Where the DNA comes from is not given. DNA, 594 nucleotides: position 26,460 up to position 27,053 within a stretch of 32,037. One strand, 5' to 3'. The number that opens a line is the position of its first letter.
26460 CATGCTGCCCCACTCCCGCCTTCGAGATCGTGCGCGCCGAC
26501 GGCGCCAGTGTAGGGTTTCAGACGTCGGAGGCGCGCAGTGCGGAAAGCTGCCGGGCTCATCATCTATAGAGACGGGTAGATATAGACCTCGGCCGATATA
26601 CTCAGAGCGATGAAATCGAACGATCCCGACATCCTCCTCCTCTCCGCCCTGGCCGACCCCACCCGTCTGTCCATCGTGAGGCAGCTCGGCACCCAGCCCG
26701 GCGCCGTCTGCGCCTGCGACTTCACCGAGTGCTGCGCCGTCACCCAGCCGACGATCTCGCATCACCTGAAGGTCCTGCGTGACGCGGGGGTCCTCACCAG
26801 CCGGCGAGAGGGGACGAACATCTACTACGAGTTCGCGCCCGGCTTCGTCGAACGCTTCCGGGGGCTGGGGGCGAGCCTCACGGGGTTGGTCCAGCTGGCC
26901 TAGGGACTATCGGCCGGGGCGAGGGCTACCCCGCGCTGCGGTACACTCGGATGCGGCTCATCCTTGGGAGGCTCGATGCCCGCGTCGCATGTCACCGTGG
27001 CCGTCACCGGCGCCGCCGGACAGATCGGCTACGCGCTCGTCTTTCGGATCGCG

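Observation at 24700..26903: Compact accessory cassette (ArsR sensor, GT-C membrane glycosyltransferase-like gene, polycysteine sORF) between core genes upp and mdh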

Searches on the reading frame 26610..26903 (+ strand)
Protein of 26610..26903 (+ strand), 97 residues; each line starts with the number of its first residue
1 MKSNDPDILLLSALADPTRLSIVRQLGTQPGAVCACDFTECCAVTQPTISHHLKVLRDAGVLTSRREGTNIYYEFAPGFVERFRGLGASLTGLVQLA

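Call 5: search_protein_families(library=pfam, proteins=[window:26610-26903:+], max_evalue=0.01)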
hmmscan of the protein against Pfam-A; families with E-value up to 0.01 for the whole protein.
window:26610-26903:+ (97 aa): 2 families
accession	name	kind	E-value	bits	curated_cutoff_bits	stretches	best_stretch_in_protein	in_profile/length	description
PF12840.13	HTH_20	-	2.1e-11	44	27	1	14-65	1-51/51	Helix-turn-helix domain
PF01022.26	HTH_5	-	2.3e-11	43.8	22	1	16-63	1-46/47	Bacterial regulatory protein, arsR family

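Call 6: search_protein_families(library=ncbifam, proteins=[window:26610-26903:+], max_evalue=0.01)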
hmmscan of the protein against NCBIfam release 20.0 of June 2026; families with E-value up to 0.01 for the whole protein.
window:26610-26903:+ (97 aa): 9 families
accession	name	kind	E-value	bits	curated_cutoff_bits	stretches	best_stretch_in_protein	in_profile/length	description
NF033788.1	HTH_metalloreg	subfamily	1.5e-24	85.6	55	1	10-80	4-73/77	metalloregulator ArsR/SmtB family transcription factor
NF041413.1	ArsR_Rv2640c_fam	equivalog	1.5e-15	57.6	155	1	9-77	34-103/118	Rv2640c family ArsR-like transcriptional regulator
NF033789.1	repress_SdpR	subfamily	3.5e-15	55.7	100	1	12-76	3-65/79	autorepressor SdpR family transcription factor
NF007528.0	PRK10141.1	subfamily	1.2e-14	54.2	97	1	8-77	7-75/117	metalloregulator ArsR/SmtB family transcription factor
NF040642.1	sulf_sens_BigR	equivalog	4.7e-11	42.6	155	1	10-75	13-76/95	sulfite-sensing transcriptional repressor BigR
NF045707.1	Dbac_1936_reg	equivalog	1.2e-09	38.1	115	1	9-76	9-74/99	ArsR/SmtB-type metalloregulator TsoR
NF047906.1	CdPbTransRegCmtR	equivalog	1.2e-07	31.6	150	1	12-76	16-78/104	Cd(II)/Pb(II)-sensing metalloregulatory transcriptional regulator CmtR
NF052532.1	TransRegPagRBaca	equivalog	2e-06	27.8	170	1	6-82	16-90/99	transcriptional repressor PagR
NF053755.1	MsvR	equivalog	0.0086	15.8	220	0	12-66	8-60/236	transcriptional factor MsvR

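Call 11: find_homologous_proteins(query=window:26610-26903:+)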
Query window:26610-26903:+ (97 aa): 5239 proteins with E <= 0.001 among 5263 candidates; the best 120 are listed.
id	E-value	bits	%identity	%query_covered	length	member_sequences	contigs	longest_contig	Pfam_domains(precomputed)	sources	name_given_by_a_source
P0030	9.9e-53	194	90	100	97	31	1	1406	PF12840.14,PF01022.27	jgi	jgi:ArsR family transcriptional regulator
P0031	1.8e-51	190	89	100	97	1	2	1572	PF12840.14,PF01022.27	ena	-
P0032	3.6e-45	170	78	100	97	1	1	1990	PF12840.14,PF01022.27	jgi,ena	-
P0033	3.9e-45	170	84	100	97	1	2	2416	PF12840.14,PF01022.27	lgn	-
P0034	6.1e-44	166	77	100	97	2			PF12840.14,PF01022.27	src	-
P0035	3.6e-43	163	76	99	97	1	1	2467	PF12840.14,PF01022.27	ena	-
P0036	6.3e-43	163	75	99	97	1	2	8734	PF12840.14,PF01022.27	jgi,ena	jgi:ArsR family transcriptional regulator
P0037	1.8e-42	161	74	99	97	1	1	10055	PF12840.14,PF01022.27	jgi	jgi:ArsR family transcriptional regulator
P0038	2.7e-42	161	75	99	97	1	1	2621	PF12840.14,PF01022.27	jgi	jgi:DNA-binding transcriptional ArsR family regulator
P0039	4.2e-42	160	75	99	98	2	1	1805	PF12840.14,PF01022.27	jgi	jgi:ArsR family transcriptional regulator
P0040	7.5e-42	159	73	100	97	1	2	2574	PF12840.14,PF01022.27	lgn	-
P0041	8.7e-42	159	74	99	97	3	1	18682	PF12840.14,PF01022.27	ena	-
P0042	2.0e-41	158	73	100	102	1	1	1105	PF12840.14,PF01022.27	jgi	jgi:ArsR family transcriptional regulator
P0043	2.5e-41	157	72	99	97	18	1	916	PF12840.14,PF01022.27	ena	-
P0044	5.9e-41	156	73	99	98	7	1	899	PF12840.14,PF01022.27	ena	-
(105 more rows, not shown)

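Call 13: find_related_loci(query=window:26610-26903:+, collection=genome_contigs, flank=6000)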
Query window:26610-26903:+ (97 aa) in genome_contigs; peptide patterns used: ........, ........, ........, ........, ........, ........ (x = any residue, [..] = any of these).
599 stretches matched a pattern (row limit reached: there are more); 335 encode a relative of the query (tblastn E <= 1e-3); the best 80 are kept; 80 distinct loci.
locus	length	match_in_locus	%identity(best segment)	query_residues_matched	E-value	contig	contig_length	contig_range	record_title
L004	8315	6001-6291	73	1-97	4e-47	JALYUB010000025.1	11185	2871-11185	MAG: Chloroflexota bacterium isolate LAG bin6 SD1463-65_k127_1537480, whole genome shotgun sequence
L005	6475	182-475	72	1-97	1e-44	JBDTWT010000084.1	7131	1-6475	MAG: Chloroflexota bacterium isolate cluster3_bin.99 NODE_53803_length_7131_cov_6.018513, whole genome shotgun sequence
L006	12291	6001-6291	68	1-97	6e-44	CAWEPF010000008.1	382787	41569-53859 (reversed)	MAG: uncultured Chloroflexia bacterium isolate MFD02242.bin.2.244 genome assembly, contig: contig_5056, whole genome sho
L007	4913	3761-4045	72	1-96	2e-43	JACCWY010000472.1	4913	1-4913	MAG: Chloroflexota bacterium isolate MGR_bin164 SD2897-2912_k127_9171917, whole genome shotgun sequence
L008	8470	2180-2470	67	1-97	1e-43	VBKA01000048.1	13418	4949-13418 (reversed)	MAG: Chloroflexi bacterium isolate CF_170 14_1009_16_30cm_scaffold_30491, whole genome shotgun sequence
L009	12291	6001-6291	67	1-97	4e-43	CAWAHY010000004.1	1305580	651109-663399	MAG: uncultured Chloroflexia bacterium isolate MFD02242.bin.2.61 genome assembly, contig: contig_7943, whole genome shot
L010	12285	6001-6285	69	1-96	7e-43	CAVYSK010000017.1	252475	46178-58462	MAG: uncultured Chloroflexia bacterium isolate MFD05567.bin.2.97 genome assembly, contig: contig_87785, whole genome sho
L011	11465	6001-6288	72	1-97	2e-42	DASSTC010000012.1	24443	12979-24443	MAG TPA_asm: Candidatus Limnocylindria bacterium isolate SMAG_U531 k141_2011374, whole genome shotgun sequence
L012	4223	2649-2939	66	1-97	3e-42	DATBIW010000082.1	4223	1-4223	MAG TPA_asm: Candidatus Limnocylindria bacterium isolate SMAG_U3904 k141_2453575, whole genome shotgun sequence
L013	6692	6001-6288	68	1-97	8e-42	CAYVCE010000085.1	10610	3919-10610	MAG TPA_asm: uncultured Steroidobacteraceae bacterium isolate binchicken_co31_408 genome assembly, contig: k141_3093900,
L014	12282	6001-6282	71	1-96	1e-41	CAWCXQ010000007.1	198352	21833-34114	MAG: uncultured Chloroflexia bacterium isolate MFD07737.bin.2.34 genome assembly, contig: contig_15818, whole genome sho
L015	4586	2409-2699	63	1-97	4e-41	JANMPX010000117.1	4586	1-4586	MAG: Chloroflexota bacterium isolate OTE_51_metabat_371 OTE_51_k141_1018891, whole genome shotgun sequence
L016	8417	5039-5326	69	1-97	4e-41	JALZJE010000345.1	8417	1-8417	MAG: Chloroflexota bacterium isolate MOJ bin32 SC8837-39_k127_2372964, whole genome shotgun sequence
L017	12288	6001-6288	69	1-97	1e-40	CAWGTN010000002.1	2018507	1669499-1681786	MAG: uncultured Chloroflexia bacterium isolate MFD04212.bin.1.44 genome assembly, contig: contig_1268, whole genome shot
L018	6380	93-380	65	1-97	2e-39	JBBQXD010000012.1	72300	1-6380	MAG: Candidatus Limnocylindria bacterium isolate Co_metawrap_2094 Cmw_2094_k141_523235_length_72300_cov_14.9992, whole g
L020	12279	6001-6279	66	1-94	2e-37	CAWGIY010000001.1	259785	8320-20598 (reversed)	MAG: uncultured Chloroflexia bacterium isolate MFD05747.bin.1.151 genome assembly, contig: contig_13090, whole genome sh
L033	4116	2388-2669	57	2-97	3e-31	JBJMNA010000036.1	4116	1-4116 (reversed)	MAG: Chloroflexota bacterium isolate H1_18_all_fractions_metab_conc_23_RIF_CHLX_70_21 k255_987162, whole genome shotgun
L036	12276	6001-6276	56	2-94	6e-31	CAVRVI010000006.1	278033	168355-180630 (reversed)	MAG: uncultured Chloroflexia bacterium isolate MFD02242.bin.2.102 genome assembly, contig: contig_37893, whole genome sh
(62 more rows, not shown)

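Call 25: find_related_loci(query=window:26610-26903:+, collection=metagenome_contigs, flank=6000)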
Query window:26610-26903:+ (97 aa) in metagenome_contigs; peptide patterns used: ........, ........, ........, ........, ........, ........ (x = any residue, [..] = any of these).
600 stretches matched a pattern (row limit reached: there are more); 357 encode a relative of the query (tblastn E <= 1e-3); the best 80 are kept; 80 distinct loci.
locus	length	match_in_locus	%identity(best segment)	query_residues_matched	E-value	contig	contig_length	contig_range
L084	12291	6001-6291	100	1-97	3e-63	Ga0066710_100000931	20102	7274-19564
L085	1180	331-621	72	1-97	3e-48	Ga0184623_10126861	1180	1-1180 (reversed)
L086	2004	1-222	95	24-97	5e-46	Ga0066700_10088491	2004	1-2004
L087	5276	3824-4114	69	1-97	2e-45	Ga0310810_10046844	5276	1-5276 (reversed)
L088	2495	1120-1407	69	1-96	6e-45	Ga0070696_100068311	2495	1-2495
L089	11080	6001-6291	68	1-97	9e-45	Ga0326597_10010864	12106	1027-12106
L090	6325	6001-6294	71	1-97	2e-44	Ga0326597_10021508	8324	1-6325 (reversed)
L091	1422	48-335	70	1-97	2e-45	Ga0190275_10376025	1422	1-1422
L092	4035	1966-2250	72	1-97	2e-44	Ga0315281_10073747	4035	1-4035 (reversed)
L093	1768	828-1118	68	1-97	1e-44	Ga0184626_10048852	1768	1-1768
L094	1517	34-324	67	1-97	5e-45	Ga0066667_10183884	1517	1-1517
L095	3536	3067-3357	67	1-97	7e-44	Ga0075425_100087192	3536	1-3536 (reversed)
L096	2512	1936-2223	71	1-97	6e-44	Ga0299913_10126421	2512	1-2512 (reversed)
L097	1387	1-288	67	1-96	3e-45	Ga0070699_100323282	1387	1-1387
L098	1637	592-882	67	1-97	2e-44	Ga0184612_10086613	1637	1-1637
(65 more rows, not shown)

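Call 29: search_protein_families(library=pfam, proteins=[L004:5405-5824:+, L017:5084-5701:-, L020:4113-5114:-, L016:3473-4603:-, L017:2904-4028:-, L016:269-1150:-, L017:6306-7121:+, L036:5069-5911:-], max_evalue=0.001)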
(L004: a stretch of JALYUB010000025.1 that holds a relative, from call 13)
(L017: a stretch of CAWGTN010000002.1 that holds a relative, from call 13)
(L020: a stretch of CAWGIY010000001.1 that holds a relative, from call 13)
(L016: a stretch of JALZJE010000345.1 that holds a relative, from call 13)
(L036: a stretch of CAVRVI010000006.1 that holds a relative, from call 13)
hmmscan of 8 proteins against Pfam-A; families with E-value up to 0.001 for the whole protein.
L004:5405-5824:+ (139 aa): 1 family
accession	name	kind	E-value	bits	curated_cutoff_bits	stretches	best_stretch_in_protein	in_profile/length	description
PF01451.26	LMWPc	-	2.4e-20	73.6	23.2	1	6-134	1-143/144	Low molecular weight phosphotyrosine protein phosphatase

L017:5084-5701:- (205 aa): 1 family
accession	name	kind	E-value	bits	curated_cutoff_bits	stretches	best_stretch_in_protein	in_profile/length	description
PF01865.21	PhoU_div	-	1.7e-28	99.9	24.4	1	7-202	8-213/214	Protein of unknown function DUF47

L020:4113-5114:- (333 aa): 1 family
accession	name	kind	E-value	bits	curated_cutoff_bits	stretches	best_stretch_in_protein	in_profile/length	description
PF01384.25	PHO4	-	9.2e-96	321.3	33.7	1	23-321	1-350/350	Phosphate transporter family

L016:3473-4603:- (376 aa): 1 family
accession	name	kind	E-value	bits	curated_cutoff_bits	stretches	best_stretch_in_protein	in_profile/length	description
PF02417.20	Chromate_transp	-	4.3e-79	264.8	28.6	2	204-367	2-166/166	Chromate transporter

L017:2904-4028:- (374 aa): 1 family
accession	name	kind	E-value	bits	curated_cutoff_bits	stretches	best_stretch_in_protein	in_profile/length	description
PF12849.12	PBP_like_2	-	3.3e-30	106.2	27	1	72-346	10-267/267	PBP superfamily domain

L016:269-1150:- (293 aa): 1 family
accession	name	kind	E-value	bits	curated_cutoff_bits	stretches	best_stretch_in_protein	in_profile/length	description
PF00528.27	BPD_transp_1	-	3e-18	66.6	26.4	1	84-292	2-181/184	Binding-protein-dependent transport system inner membrane component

L017:6306-7121:+ (271 aa): 10 families
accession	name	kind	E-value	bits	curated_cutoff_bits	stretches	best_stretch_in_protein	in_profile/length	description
PF13847.12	Methyltransf_31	-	4.4e-30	104.7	27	1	69-198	2-132/145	Methyltransferase domain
PF13649.12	Methyltransf_25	-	3.1e-21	76.3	27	1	74-170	1-97/97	Methyltransferase domain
PF08241.18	Methyltransf_11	-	3.2e-20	73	21.2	1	75-172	1-93/95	Methyltransferase domain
PF01209.24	Ubie_methyltran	-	7.6e-14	52.1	20.1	1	69-174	46-151/233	ubiE/COQ5 methyltransferase family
PF08242.18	Methyltransf_12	-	8.7e-11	42.9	30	1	75-172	1-98/98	Methyltransferase domain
PF20922.3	Anamorsin_N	-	1e-07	32.3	27.1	1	106-237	19-137/163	Anamorsin, N-terminal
PF13489.12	Methyltransf_23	-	3.4e-07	30.6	27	1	66-181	18-123/164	Methyltransferase domain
PF01135.25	PCMT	-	6.2e-07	29.8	20.3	1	67-129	70-132/210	Protein-L-isoaspartate(D-aspartate) O-methyltransferase (PCMT)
PF06325.19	PrmA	-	1.1e-06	28.8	22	1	69-181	160-265/296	Ribosomal protein L11 methyltransferase (PrmA)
PF05175.20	MTS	-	0.00061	19.9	23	0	71-172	32-136/170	Methyltransferase small domain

L036:5069-5911:- (280 aa): 11 families
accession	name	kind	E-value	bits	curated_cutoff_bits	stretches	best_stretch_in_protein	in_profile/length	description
PF13847.12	Methyltransf_31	-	2.9e-31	108.5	27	1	77-195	2-122/145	Methyltransferase domain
PF13649.12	Methyltransf_25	-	4e-22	79.2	27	1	82-178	1-97/97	Methyltransferase domain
PF08241.18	Methyltransf_11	-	2.2e-21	76.7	21.2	1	83-180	1-93/95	Methyltransferase domain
PF01209.24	Ubie_methyltran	-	1.1e-14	54.7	20.1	1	77-181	46-150/233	ubiE/COQ5 methyltransferase family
PF08242.18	Methyltransf_12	-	3.1e-12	47.5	30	1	83-180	1-98/98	Methyltransferase domain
PF13489.12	Methyltransf_23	-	1.1e-08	35.4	27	1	76-194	20-127/164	Methyltransferase domain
PF06325.19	PrmA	-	1.1e-07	32.1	22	1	77-190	160-266/296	Ribosomal protein L11 methyltransferase (PrmA)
PF01135.25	PCMT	-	4.1e-07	30.4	20.3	1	74-136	69-131/210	Protein-L-isoaspartate(D-aspartate) O-methyltransferase (PCMT)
PF20922.3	Anamorsin_N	-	8.8e-07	29.2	27.1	1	114-215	19-122/163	Anamorsin, N-terminal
PF05148.21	Methyltransf_8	-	0.00015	22.1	27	1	134-186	109-160/219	Hypothetical methyltransferase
PF05175.20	MTS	-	0.00017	21.7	23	1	79-181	32-137/170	Methyltransferase small domain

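Call 30: search_protein_families(library=ncbifam, proteins=[L004:5405-5824:+, L017:6306-7121:+, L036:5069-5911:-, L017:5084-5701:-, L020:4113-5114:-], max_evalue=0.00001)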
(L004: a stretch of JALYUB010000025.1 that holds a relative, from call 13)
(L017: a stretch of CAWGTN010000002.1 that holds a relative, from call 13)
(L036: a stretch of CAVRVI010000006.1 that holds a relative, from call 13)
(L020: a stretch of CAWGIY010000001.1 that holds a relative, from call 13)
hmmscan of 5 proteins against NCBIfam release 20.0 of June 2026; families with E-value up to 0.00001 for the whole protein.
L004:5405-5824:+ (139 aa): 3 families
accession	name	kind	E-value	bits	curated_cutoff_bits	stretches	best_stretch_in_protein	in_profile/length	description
TIGR02691.1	arsC_pI258_fam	equivalog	1.2e-37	129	174.3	1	6-134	1-129/129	arsenate reductase (thioredoxin)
NF010053.0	PRK13530.1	subfamily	2.5e-34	118.5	215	1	1-135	1-129/133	arsenate reductase (thioredoxin)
TIGR02689.1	ars_reduc_gluta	equivalog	7.6e-27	94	157.6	1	5-135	2-126/126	arsenate reductase, glutathione/glutaredoxin type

L017:6306-7121:+ (271 aa): 30 families (the best 25 are shown)
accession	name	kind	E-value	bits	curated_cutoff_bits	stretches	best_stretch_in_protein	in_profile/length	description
NF008823.0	PRK11873.1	subfamily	8.1e-85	284.6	263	1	5-234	6-242/272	arsenite methyltransferase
NF041537.1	ArsM_AhpD_UU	exception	1e-48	165.9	510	1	6-246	13-254/345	arsenite methyltransferase/AhpD domain selenoprotein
NF047649.1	MTase_UXPK_star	exception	2.8e-45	154.5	460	1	6-222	13-229/283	methyltransferase/UXPK-star double selenoprotein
NF041536.1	ArsM_DUF2284_UU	exception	3.9e-44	150.8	575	1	6-246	13-254/459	arsenite methyltransferase/DUF2284 domain selenoprotein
NF040538.1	methyl_ArsM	equivalog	3e-35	122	500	2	125-244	156-284/356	arsinothricin biosynthesis methyltransferase ArsM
NF045667.1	MTase_DVU1556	equivalog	4.7e-27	94.8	155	1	64-216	16-160/213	DVU_1556 family methyltransferase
NF038099.1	AsSugarArsM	exception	2.6e-23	82.7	400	1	46-222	34-219/321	arsenosugar biosynthesis arsenite methyltransferase ArsM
NF040539.1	AST_met_ArsM_2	exception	2.4e-19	70.2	240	1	72-221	58-210/262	putative arsinothricin biosynthesis methyltransferase ArsM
NF001244.0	PRK00216.1-5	equivalog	1.6e-15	57.1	216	1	69-184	47-162/236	bifunctional demethylmenaquinone methyltransferase/2-methoxy-6-polyprenyl-1,4-benzoquinol methylase UbiE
NF052510.1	methyltran_MpqE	exception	4.6e-15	55.6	335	1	66-172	42-149/234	methyl-plastoquinone biosynthesis methyltransferase MpqE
TIGR02072.1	BioC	equivalog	8.1e-15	55.3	184.95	1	72-180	36-138/244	malonyl-ACP O-methyltransferase BioC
NF043040.1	corrin_prot_MT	hypoth_equivalog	8.3e-15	54.8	180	1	66-181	36-154/216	corrinoid protein-associated methyltransferase CpaM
NF001240.0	PRK00216.1-1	equivalog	1.9e-14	53.3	378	1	65-174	58-168/251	bifunctional demethylmenaquinone methyltransferase/2-methoxy-6-polyprenyl-1,4-benzoquinol methylase UbiE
TIGR01934.1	MenG_MenH_UbiE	subfamily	1.1e-13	51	158.35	1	69-182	38-149/223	ubiquinone/menaquinone biosynthesis methyltransferase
NF007610.0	PRK10258.1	equivalog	2.6e-13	49.9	342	1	71-180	43-144/251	malonyl-ACP O-methyltransferase BioC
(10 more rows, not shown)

L036:5069-5911:- (280 aa): 34 families (the best 25 are shown)
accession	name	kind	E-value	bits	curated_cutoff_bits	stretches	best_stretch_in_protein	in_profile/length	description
NF008823.0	PRK11873.1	subfamily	7e-87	291.4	263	1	11-244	3-243/272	arsenite methyltransferase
NF041537.1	ArsM_AhpD_UU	exception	3.7e-50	170.7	510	1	7-231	5-229/345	arsenite methyltransferase/AhpD domain selenoprotein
NF047649.1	MTase_UXPK_star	exception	1e-45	156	460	1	8-230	6-229/283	methyltransferase/UXPK-star double selenoprotein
NF041536.1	ArsM_DUF2284_UU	exception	8.6e-44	149.6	575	1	8-232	6-230/459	arsenite methyltransferase/DUF2284 domain selenoprotein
NF040538.1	methyl_ArsM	equivalog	8.7e-39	133.7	500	2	133-242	156-268/356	arsinothricin biosynthesis methyltransferase ArsM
NF045667.1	MTase_DVU1556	equivalog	1.6e-28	99.6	155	1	72-230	16-166/213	DVU_1556 family methyltransferase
NF038099.1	AsSugarArsM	exception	4.9e-27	94.9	400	1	16-230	3-219/321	arsenosugar biosynthesis arsenite methyltransferase ArsM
NF040539.1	AST_met_ArsM_2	exception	3.5e-21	76.2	240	1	80-229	58-210/262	putative arsinothricin biosynthesis methyltransferase ArsM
NF001244.0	PRK00216.1-5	equivalog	3.1e-16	59.4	216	1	76-190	46-161/236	bifunctional demethylmenaquinone methyltransferase/2-methoxy-6-polyprenyl-1,4-benzoquinol methylase UbiE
TIGR02072.1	BioC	equivalog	1.3e-15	57.9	184.95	1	80-188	36-138/244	malonyl-ACP O-methyltransferase BioC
NF001240.0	PRK00216.1-1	equivalog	1.3e-15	57.2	378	1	73-182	58-168/251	bifunctional demethylmenaquinone methyltransferase/2-methoxy-6-polyprenyl-1,4-benzoquinol methylase UbiE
NF052510.1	methyltran_MpqE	exception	1.8e-15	57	335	1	74-180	42-149/234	methyl-plastoquinone biosynthesis methyltransferase MpqE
NF043040.1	corrin_prot_MT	hypoth_equivalog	4.9e-15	55.6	180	1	74-189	36-154/216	corrinoid protein-associated methyltransferase CpaM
TIGR01934.1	MenG_MenH_UbiE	subfamily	5.1e-14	52.1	158.35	1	77-189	38-148/223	ubiquinone/menaquinone biosynthesis methyltransferase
TIGR02752.1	MenG_heptapren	equivalog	3.3e-13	49.7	419.85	1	75-181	42-148/231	demethylmenaquinone methyltransferase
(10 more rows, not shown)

L017:5084-5701:- (205 aa): 1 family
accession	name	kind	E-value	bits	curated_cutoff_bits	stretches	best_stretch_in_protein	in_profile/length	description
TIGR00153.1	TIGR00153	hypoth_equivalog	2.3e-17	63.4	104.3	1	30-200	34-212/217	TIGR00153 family protein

L020:4113-5114:- (333 aa): 2 families
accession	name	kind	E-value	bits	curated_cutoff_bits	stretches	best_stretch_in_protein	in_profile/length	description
NF033774.1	phos_trans_PitA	exception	3e-45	154.8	800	2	9-207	16-243/498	inorganic phosphate transporter PitA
NF053884.1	SulfPermCysPBac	equivalog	1.5e-22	79.9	400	1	11-313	4-300/354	sulfate permease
